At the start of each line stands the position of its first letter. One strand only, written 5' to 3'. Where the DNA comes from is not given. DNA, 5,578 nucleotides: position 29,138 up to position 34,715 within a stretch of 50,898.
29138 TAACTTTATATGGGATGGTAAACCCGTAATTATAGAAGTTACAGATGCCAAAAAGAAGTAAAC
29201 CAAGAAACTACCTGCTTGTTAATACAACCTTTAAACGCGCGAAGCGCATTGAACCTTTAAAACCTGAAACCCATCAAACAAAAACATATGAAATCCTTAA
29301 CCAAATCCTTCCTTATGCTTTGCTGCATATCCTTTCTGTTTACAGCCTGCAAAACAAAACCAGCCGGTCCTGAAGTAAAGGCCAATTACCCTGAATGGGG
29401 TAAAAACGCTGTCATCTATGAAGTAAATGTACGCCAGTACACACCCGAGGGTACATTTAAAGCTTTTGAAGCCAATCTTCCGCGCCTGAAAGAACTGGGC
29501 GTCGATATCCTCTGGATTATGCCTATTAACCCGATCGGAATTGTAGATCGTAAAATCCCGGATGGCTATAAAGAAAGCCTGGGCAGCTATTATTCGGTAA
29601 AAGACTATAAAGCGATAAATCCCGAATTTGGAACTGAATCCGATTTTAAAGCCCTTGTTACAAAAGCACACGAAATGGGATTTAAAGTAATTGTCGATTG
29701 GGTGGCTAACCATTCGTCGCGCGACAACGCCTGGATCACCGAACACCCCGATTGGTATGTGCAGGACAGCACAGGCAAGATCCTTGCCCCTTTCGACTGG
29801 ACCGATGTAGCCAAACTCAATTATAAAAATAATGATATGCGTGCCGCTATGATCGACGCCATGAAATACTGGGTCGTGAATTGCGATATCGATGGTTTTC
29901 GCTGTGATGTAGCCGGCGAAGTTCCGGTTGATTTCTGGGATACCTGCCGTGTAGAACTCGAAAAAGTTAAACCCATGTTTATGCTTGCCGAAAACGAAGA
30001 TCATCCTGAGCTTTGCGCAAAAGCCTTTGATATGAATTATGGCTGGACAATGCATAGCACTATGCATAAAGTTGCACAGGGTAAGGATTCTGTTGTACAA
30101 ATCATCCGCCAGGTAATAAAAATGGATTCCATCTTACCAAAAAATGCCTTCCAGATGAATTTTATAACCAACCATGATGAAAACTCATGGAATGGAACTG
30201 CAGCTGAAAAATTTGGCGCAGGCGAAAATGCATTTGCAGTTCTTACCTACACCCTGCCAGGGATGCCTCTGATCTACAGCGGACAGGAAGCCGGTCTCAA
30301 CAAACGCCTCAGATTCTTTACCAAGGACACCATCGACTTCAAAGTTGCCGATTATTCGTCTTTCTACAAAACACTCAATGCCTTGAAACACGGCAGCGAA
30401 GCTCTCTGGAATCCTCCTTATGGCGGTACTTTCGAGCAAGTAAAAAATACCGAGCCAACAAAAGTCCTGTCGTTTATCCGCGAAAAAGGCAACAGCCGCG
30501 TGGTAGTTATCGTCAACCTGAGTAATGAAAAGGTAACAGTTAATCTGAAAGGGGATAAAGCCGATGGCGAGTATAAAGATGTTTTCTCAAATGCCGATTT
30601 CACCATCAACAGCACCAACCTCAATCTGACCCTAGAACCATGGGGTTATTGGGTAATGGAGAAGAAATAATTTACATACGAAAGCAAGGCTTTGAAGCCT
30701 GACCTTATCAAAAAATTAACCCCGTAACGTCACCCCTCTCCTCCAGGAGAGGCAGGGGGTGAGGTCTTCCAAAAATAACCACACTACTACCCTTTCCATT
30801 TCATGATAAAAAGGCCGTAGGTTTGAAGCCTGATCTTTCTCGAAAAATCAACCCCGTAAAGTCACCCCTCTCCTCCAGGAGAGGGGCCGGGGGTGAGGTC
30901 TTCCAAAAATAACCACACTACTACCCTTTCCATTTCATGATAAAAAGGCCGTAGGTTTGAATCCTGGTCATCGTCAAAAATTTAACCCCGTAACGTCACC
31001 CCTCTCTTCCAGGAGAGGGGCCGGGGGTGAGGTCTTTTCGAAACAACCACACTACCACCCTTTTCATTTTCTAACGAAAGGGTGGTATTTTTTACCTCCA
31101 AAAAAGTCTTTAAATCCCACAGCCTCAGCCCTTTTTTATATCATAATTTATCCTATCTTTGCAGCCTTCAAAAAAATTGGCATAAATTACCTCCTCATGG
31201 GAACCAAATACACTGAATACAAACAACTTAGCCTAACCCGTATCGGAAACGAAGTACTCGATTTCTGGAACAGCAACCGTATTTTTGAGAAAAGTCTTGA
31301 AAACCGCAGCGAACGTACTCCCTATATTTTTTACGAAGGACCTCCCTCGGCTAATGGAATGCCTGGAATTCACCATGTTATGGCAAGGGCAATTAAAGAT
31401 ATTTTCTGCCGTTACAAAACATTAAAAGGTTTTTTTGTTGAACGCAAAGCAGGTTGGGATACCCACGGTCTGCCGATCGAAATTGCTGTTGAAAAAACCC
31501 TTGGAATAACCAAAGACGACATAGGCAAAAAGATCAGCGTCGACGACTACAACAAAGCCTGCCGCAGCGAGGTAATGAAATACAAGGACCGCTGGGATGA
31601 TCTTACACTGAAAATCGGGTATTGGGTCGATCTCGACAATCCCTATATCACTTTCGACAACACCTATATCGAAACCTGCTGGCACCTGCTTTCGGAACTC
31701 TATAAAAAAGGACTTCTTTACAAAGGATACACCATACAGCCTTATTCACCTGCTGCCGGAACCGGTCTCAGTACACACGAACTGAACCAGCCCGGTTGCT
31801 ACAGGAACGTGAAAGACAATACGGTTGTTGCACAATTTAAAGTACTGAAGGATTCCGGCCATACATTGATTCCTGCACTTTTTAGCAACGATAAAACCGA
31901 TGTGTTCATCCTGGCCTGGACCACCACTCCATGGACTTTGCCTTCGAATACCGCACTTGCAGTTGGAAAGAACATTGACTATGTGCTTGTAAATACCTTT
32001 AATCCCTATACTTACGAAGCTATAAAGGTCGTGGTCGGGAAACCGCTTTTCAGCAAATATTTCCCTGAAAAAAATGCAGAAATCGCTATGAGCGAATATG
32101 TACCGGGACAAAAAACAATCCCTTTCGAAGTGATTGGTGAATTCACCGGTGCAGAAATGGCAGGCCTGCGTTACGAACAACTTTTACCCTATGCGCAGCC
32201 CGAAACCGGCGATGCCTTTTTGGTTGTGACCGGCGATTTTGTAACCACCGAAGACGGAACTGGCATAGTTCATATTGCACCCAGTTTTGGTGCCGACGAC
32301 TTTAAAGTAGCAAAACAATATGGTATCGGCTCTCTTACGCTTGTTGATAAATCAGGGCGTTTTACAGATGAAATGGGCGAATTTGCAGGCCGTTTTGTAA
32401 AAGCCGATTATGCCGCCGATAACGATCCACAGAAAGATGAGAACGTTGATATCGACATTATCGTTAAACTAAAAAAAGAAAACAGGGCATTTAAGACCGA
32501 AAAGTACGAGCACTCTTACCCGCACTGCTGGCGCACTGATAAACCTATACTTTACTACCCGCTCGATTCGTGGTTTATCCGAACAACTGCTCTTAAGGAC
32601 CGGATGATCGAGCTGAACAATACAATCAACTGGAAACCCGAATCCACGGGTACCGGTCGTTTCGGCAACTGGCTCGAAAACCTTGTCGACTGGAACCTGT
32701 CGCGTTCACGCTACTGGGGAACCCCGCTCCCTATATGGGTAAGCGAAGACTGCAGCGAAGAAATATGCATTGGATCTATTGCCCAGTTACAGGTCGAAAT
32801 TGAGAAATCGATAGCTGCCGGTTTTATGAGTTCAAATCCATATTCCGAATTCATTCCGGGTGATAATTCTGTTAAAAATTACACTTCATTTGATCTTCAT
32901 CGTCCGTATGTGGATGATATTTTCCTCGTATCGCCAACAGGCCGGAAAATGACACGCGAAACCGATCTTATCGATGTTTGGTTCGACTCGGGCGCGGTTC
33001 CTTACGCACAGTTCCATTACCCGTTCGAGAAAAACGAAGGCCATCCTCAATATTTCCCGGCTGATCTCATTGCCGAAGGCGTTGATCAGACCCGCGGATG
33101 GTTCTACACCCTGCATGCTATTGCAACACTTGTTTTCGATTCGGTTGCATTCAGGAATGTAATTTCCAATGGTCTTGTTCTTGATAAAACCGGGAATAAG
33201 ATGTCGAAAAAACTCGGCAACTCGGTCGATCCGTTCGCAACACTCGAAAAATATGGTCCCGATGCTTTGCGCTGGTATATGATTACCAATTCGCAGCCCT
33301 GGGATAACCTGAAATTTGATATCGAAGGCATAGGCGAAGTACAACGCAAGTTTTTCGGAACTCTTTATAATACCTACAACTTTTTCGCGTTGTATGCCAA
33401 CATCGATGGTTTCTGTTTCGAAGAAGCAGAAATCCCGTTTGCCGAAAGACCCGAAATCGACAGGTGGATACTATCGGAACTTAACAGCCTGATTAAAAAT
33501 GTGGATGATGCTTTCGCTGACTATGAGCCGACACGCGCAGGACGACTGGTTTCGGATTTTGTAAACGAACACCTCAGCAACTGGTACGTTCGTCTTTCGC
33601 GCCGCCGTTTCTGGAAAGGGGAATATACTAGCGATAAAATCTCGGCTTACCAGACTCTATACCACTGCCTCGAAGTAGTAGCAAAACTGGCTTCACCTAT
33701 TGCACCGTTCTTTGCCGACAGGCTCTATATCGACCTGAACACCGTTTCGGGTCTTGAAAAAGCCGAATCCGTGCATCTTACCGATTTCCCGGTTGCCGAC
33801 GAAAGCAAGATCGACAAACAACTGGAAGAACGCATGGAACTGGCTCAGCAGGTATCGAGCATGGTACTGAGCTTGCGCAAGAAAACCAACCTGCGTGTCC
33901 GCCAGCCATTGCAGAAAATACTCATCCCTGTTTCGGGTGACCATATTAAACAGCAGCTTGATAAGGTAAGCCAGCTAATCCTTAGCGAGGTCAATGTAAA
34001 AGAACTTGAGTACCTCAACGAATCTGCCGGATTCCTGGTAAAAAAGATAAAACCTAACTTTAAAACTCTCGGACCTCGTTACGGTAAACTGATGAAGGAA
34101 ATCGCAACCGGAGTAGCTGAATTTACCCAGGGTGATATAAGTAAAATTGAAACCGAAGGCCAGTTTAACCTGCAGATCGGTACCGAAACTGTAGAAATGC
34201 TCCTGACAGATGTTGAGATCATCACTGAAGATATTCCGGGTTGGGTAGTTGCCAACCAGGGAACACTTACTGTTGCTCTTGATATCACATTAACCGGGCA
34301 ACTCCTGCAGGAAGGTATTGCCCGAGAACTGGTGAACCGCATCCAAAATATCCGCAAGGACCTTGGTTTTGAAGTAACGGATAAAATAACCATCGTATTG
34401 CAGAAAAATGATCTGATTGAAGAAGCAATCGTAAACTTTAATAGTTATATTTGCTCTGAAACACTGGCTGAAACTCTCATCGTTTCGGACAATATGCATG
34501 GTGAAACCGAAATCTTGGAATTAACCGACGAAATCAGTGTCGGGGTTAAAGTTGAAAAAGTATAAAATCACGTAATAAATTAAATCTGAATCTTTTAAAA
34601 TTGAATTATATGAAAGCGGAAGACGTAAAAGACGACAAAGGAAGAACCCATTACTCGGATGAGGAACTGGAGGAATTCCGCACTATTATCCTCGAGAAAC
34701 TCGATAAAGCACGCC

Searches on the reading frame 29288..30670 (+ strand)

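Call 7: search_protein_families(library=pfam, proteins=[window:29288-30670:+], max_evalue=0.0001)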
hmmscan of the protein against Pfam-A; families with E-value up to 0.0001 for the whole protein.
window:29288-30670:+ (460 aa): 5 families
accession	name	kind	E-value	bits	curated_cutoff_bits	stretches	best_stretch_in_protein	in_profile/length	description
PF00128.31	Alpha-amylase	-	4.2e-37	128.9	22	2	55-158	16-115/446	Alpha amylase, catalytic domain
PF16657.11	Malt_amylase_C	-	3.6e-14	53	27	1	380-454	1-73/75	Maltogenic Amylase, C-terminal domain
PF23915.1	SusG_C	-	4.5e-07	30.5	27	1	393-452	1-58/62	Alpha-amylase SusG C-terminal domain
PF14701.12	hDGE_amylase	-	3.4e-05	23.6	27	1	99-156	51-116/439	Glycogen debranching enzyme, glucanotransferase domain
PF02806.24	Alpha-amylase_C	-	3.5e-05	24.5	21.2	1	389-437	7-55/95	Alpha amylase, C-terminal all-beta domain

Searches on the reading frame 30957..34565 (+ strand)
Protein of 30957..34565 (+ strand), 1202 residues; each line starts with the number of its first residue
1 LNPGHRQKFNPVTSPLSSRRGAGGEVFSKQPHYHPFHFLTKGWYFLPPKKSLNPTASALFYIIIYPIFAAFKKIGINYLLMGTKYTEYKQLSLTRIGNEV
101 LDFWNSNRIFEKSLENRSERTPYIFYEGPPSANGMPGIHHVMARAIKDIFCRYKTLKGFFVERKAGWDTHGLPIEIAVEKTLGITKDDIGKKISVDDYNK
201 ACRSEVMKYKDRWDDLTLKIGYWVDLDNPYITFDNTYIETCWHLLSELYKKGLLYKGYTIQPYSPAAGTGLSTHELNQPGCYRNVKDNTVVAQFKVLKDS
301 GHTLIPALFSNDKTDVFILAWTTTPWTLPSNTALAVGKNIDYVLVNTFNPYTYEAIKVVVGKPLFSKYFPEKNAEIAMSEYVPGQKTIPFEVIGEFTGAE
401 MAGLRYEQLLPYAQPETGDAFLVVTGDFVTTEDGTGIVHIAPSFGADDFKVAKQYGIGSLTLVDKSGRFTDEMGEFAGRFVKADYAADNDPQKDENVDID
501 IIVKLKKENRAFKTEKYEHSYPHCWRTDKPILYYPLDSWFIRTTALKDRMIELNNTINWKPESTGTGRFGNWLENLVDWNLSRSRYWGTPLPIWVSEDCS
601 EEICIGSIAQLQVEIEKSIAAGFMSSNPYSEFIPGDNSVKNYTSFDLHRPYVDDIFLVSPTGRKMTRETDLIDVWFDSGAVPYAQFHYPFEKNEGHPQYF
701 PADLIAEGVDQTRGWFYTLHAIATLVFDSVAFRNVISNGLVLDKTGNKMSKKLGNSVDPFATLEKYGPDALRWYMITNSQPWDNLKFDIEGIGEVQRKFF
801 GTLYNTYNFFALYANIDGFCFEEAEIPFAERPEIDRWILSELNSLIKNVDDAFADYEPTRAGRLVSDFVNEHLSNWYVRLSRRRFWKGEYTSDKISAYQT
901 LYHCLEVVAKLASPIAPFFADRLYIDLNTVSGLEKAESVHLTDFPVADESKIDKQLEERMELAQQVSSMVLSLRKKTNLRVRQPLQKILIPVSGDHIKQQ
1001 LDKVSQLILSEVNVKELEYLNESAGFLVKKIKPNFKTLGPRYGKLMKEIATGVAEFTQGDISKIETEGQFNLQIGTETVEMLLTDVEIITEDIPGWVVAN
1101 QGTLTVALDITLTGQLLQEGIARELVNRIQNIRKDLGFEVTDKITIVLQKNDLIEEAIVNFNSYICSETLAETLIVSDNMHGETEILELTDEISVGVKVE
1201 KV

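Call 8: search_protein_families(library=pfam, proteins=[window:30957-34565:+], max_evalue=0.0001)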
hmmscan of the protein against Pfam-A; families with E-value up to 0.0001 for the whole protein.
window:30957-34565:+ (1202 aa): 4 families
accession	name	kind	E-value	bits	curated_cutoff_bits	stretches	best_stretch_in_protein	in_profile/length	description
PF00133.28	tRNA-synt_1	-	3.2e-114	382.4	22.7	1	100-787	2-413/414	tRNA synthetases class I (I, L, M and V)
PF19302.4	DUF5915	-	1.8e-53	181.4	27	1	1006-1201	2-194/195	Domain of unknown function (DUF5915)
PF08264.19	Anticodon_1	-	1e-33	116.8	25.1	1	835-988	1-147/148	Anticodon-binding domain of tRNA ligase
PF09334.17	tRNA-synt_1g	-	4e-16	59.2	20.1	2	132-281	10-142/391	tRNA synthetases class I (M)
